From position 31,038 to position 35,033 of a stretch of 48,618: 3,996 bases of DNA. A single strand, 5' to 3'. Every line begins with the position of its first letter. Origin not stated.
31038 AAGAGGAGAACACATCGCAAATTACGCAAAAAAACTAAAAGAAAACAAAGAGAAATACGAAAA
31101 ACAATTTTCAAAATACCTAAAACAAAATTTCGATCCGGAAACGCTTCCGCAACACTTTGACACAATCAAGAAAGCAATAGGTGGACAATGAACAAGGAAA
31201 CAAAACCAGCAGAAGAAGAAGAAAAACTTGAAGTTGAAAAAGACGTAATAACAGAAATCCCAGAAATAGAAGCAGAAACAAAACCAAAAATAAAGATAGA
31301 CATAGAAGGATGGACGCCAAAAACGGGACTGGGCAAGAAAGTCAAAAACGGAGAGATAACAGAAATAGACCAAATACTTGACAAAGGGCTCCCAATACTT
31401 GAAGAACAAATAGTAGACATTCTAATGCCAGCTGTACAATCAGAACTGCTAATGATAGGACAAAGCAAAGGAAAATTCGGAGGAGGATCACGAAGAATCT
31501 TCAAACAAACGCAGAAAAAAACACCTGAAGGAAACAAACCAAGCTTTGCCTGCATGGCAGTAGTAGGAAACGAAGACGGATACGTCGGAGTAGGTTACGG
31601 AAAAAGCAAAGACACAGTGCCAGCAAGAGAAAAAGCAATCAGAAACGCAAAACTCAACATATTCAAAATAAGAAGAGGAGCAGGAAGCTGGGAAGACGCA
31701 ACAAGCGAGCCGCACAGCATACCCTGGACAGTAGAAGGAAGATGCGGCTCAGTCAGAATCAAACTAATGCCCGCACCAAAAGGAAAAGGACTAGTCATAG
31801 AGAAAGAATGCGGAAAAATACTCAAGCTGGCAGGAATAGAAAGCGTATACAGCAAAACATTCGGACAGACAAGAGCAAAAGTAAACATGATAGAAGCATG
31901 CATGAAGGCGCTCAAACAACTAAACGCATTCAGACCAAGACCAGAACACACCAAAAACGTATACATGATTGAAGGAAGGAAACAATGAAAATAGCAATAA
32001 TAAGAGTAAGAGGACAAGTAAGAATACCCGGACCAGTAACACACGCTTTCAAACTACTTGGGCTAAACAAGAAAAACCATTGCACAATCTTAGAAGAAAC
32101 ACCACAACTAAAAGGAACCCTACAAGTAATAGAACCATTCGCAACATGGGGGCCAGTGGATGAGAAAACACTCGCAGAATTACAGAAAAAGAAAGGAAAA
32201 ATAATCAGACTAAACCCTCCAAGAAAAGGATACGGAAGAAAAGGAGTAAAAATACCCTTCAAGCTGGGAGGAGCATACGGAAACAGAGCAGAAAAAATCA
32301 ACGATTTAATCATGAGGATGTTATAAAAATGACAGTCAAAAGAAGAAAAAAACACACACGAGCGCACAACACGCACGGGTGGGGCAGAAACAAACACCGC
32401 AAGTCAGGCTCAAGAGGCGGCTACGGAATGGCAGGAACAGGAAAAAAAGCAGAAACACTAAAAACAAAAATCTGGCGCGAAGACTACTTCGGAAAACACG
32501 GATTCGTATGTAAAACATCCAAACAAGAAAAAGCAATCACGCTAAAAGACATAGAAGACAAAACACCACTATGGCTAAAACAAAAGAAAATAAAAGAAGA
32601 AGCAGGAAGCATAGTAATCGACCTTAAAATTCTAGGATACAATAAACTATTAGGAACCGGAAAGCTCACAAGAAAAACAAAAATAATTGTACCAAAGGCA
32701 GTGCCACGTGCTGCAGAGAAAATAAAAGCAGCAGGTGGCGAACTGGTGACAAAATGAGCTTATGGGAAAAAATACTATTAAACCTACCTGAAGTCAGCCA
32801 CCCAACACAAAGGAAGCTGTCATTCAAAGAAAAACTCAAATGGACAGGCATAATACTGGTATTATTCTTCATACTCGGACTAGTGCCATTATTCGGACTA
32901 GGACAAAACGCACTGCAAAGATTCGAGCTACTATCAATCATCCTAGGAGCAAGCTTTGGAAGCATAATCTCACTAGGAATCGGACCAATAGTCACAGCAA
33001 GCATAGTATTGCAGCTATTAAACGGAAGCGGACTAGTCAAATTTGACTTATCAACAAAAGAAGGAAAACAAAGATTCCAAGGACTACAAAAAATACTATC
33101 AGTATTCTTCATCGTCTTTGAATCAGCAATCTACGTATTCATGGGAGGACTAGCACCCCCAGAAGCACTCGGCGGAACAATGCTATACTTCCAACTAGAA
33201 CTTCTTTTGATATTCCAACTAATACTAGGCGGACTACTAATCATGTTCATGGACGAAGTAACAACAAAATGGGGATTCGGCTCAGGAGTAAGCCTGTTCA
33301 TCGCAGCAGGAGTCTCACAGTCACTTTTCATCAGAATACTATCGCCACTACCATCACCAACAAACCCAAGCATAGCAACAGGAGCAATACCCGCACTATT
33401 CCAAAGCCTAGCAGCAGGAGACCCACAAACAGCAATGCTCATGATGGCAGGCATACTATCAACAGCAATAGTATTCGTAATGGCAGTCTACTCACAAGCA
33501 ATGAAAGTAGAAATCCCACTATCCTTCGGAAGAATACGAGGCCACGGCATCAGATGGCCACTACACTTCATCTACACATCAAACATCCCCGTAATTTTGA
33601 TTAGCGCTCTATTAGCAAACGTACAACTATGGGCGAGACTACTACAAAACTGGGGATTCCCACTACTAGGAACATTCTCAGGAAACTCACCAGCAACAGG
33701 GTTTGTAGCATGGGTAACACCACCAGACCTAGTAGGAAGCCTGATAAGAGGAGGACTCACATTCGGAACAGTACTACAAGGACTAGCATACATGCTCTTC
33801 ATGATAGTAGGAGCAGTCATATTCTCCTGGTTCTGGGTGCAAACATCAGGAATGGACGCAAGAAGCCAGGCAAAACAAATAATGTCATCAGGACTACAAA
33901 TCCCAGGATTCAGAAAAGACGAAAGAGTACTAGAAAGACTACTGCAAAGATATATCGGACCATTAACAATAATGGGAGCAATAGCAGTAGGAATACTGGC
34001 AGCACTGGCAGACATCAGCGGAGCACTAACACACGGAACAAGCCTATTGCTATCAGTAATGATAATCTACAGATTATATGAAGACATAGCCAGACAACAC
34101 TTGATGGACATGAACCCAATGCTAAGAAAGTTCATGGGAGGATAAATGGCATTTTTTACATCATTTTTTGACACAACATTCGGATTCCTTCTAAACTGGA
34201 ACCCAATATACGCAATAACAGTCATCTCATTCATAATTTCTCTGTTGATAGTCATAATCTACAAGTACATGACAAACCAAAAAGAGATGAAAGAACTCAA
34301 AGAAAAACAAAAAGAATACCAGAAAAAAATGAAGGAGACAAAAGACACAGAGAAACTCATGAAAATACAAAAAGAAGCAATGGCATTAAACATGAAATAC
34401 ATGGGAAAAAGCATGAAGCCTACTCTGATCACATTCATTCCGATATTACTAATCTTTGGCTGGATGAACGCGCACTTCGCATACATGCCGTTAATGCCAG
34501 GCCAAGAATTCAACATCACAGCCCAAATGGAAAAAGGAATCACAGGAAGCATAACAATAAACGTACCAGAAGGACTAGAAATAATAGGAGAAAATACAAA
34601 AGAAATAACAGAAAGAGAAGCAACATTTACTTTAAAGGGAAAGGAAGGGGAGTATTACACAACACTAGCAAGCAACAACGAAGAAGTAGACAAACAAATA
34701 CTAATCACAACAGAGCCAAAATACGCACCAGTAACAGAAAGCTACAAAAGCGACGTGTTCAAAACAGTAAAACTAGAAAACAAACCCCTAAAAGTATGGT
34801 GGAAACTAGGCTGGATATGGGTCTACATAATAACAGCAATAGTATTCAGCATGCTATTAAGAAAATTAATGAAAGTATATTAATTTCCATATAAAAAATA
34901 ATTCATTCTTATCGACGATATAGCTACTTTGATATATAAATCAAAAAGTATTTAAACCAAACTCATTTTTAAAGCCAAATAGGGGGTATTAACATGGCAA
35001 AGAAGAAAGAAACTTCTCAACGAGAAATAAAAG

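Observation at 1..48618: One DNA strand is A+C-rich across the whole window whatever the gene orientation, giving two mirror-image codon dialects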

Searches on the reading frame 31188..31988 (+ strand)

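Call 8: search_protein_families(library=pfam, proteins=[window:31188-31988:+], max_evalue=0.01)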
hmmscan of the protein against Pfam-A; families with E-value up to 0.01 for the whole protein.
window:31188-31988:+ (266 aa): 2 families
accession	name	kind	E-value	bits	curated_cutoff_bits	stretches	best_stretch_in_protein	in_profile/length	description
PF03719.21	Ribosomal_S5_C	-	1.4e-18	66.6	21.5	1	184-248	1-64/71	Ribosomal protein S5, C-terminal domain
PF00333.26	Ribosomal_S5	-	4.9e-18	65.3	27.1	1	106-162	9-65/65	Ribosomal protein S5, N-terminal domain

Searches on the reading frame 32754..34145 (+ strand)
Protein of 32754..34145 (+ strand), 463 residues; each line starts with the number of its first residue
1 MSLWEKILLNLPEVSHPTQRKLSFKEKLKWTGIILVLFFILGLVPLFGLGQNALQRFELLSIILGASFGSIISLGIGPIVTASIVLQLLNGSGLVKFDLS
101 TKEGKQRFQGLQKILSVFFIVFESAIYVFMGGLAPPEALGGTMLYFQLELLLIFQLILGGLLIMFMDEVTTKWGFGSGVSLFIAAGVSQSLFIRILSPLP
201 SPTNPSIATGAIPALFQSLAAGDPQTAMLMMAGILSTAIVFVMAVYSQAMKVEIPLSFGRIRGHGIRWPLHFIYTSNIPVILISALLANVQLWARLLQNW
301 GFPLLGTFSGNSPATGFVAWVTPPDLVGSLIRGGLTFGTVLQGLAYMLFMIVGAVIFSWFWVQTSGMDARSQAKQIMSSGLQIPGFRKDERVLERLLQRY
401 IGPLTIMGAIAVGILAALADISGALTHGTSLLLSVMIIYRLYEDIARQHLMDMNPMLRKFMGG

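Call 8: search_protein_families(library=pfam, proteins=[window:32754-34145:+], max_evalue=0.01)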
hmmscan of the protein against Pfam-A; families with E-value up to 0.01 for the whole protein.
window:32754-34145:+ (463 aa): 2 families
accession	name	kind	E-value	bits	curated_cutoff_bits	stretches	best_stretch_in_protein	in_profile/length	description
PF00344.25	SecY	-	1.8e-62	211.9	32.2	1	70-442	1-306/306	SecY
PF10559.14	Plug_translocon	-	0.0004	20.5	22.1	1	36-69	1-35/35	Plug domain of Sec61p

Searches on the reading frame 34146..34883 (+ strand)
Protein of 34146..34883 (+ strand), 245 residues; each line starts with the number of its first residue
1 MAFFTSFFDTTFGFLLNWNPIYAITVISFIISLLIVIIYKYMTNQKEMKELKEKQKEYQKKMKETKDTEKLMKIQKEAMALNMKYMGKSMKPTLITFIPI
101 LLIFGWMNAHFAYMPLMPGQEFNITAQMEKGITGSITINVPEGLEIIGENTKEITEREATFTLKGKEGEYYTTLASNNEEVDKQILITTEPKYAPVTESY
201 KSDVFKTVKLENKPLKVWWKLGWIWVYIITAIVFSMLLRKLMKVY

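Call 7: search_protein_families(library=pfam, proteins=[window:34146-34883:+], max_evalue=0.01)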
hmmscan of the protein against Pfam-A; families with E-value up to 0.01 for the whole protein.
window:34146-34883:+ (245 aa): 8 families
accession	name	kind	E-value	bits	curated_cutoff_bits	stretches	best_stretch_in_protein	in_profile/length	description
PF01956.21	EMC3_TMCO1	-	1.2e-14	54.9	27.1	1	16-117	8-118/169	Integral membrane protein EMC3/TMCO1-like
PF07690.21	MFS_1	-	3.8e-05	23.2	33.4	1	13-135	149-245/347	Major Facilitator Superfamily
PF11862.13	DUF3382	-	0.00046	20.9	28.9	0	17-65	37-82/97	Domain of unknown function (DUF3382)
PF13858.11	DUF4199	-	0.0013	19.6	32.3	1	23-105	73-156/165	Protein of unknown function (DUF4199)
PF03773.19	ArsP_1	-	0.0033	17.1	32.3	1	13-79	105-172/294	Predicted permease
PF03137.26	OATP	-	0.0043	15.9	25.8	1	18-138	217-340/545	Organic Anion Transporter Polypeptide (OATP) family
PF06305.16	LapA_dom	-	0.0078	16.5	28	0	22-61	20-62/64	Lipopolysaccharide assembly protein A domain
PF02096.25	60KD_IMP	-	0.0092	16.4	35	0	23-107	4-84/163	60Kd inner membrane protein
